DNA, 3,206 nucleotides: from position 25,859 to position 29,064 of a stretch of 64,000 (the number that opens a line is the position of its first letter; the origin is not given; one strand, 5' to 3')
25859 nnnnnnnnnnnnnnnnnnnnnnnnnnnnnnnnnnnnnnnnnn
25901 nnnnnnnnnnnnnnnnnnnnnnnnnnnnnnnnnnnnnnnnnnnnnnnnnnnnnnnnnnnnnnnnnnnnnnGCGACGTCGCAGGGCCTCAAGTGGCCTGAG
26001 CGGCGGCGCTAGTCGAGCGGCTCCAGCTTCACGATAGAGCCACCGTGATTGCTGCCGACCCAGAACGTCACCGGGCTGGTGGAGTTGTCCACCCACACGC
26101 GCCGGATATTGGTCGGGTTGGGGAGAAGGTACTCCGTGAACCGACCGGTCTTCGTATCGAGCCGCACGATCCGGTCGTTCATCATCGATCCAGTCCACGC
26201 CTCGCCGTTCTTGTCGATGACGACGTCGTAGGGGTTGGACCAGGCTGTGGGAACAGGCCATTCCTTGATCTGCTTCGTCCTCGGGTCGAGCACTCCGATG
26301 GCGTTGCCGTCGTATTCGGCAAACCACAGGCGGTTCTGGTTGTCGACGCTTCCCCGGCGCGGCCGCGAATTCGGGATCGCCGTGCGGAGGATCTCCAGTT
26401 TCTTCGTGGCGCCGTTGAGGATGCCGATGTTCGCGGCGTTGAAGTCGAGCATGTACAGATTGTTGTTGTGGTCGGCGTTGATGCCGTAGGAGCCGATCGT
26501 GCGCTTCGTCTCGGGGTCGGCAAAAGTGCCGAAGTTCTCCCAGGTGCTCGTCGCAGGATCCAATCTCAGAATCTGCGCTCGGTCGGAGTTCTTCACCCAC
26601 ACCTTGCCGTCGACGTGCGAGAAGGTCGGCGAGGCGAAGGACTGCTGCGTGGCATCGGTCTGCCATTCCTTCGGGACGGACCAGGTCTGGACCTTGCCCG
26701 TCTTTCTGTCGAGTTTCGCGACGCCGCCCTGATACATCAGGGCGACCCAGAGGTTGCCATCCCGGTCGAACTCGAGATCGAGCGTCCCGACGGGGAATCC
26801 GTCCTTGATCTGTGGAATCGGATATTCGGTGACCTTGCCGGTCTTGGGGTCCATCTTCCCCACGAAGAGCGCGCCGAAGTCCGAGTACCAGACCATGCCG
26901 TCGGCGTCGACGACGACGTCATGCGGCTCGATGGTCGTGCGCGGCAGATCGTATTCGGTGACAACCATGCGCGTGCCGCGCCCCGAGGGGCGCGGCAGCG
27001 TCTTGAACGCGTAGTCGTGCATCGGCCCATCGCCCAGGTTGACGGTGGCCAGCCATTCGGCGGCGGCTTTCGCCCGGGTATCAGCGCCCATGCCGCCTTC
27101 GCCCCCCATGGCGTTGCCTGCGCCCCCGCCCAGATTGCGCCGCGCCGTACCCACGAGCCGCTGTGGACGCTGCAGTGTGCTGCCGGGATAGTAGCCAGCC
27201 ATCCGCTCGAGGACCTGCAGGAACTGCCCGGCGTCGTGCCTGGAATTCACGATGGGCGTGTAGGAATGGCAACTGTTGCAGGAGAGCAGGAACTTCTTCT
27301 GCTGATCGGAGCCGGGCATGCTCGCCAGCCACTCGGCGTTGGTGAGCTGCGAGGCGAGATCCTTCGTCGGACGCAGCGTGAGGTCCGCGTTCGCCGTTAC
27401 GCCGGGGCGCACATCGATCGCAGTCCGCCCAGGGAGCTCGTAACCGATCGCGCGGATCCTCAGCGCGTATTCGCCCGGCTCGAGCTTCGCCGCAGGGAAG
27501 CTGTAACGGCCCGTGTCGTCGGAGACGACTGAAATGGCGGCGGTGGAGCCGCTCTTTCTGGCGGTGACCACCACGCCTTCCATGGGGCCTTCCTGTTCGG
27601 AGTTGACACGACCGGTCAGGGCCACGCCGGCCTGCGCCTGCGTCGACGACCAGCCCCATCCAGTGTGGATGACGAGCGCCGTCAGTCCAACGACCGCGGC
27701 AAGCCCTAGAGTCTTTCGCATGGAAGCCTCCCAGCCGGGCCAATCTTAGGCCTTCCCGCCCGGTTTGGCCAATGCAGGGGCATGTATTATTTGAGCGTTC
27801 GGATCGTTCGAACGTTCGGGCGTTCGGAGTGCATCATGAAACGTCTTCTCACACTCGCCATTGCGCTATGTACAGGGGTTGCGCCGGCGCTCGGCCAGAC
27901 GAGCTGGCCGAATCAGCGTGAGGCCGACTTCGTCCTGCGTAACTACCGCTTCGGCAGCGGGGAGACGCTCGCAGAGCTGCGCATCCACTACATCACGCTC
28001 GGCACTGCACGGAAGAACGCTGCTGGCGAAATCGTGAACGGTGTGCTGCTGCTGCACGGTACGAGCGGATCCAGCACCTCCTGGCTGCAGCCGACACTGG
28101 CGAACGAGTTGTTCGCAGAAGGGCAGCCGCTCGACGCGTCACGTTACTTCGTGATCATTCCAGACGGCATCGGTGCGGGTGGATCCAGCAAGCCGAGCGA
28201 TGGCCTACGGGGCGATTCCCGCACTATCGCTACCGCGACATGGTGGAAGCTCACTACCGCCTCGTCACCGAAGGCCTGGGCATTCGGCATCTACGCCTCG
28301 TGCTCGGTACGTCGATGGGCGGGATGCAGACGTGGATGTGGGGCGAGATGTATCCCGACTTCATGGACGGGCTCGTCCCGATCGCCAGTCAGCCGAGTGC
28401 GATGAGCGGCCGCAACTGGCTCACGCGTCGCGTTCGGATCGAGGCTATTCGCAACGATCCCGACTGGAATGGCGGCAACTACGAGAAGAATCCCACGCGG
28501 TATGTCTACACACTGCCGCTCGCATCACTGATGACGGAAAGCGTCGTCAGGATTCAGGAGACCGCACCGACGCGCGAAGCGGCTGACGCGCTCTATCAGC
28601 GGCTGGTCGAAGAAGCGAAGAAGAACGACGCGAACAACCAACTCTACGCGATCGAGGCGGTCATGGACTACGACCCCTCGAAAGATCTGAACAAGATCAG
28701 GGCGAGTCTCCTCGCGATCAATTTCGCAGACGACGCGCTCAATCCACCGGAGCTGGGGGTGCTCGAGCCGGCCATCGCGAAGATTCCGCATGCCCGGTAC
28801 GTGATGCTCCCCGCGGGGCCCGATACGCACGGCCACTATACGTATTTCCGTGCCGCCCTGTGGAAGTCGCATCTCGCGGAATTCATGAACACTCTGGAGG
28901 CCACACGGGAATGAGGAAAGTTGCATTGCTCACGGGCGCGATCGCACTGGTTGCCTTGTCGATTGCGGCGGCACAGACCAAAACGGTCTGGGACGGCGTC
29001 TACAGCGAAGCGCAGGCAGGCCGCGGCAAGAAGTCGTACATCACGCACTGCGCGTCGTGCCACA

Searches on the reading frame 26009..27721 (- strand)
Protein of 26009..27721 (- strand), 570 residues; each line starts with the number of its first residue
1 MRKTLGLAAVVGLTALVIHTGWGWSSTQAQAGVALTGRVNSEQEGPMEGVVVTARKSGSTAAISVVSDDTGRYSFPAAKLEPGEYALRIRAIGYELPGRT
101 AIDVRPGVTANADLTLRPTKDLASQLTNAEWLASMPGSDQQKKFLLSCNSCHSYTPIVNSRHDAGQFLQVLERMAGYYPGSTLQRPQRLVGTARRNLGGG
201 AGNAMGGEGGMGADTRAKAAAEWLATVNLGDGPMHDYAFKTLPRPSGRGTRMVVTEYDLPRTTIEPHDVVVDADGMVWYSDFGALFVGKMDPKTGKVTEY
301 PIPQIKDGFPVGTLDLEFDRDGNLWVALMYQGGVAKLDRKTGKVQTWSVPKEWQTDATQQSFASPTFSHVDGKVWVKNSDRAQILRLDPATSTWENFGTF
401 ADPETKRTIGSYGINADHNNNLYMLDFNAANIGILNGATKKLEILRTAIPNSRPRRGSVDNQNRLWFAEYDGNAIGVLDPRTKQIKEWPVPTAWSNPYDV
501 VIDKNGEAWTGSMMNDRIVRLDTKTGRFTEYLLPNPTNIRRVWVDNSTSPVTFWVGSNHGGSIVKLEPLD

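Call 53: search_protein_families(library=pfam, proteins=[window:26009-27721:-], max_evalue=0.00001)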
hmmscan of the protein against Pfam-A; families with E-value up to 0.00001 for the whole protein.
window:26009-27721:- (570 aa): 4 families
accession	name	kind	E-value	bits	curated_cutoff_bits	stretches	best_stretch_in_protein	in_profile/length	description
PF24684.1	Vgb_lyase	-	5.3e-29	101.4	50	2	407-565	11-164/290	Virginiamycin B lyase family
PF13620.12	CarboxypepD_reg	-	2.2e-14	54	32.3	1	35-117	2-82/82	Carboxypeptidase regulatory-like domain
PF08450.18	SGL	-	3.3e-11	43.7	26.3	0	318-355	191-228/246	SMP-30/Gluconolactonase/LRE-like region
PF21959.2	DUF6923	-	1.8e-10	41.4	27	0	317-428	93-193/234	Repeat of unknown function (DUF6923)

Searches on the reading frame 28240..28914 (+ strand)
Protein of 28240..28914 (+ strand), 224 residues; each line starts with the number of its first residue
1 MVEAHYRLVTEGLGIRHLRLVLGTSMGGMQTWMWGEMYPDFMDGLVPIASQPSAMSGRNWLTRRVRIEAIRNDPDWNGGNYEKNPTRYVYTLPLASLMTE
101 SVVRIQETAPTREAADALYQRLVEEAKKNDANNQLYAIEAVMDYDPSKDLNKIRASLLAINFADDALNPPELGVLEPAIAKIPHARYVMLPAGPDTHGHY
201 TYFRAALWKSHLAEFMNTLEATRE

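Call 53: search_protein_families(library=pfam, proteins=[window:28240-28914:+], max_evalue=0.00001)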
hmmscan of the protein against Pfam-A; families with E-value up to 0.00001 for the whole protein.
window:28240-28914:+ (224 aa): 1 family
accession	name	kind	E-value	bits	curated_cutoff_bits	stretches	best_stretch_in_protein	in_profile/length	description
PF00561.26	Abhydrolase_1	-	3.4e-07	30.6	25.8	1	8-193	61-237/245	alpha/beta hydrolase fold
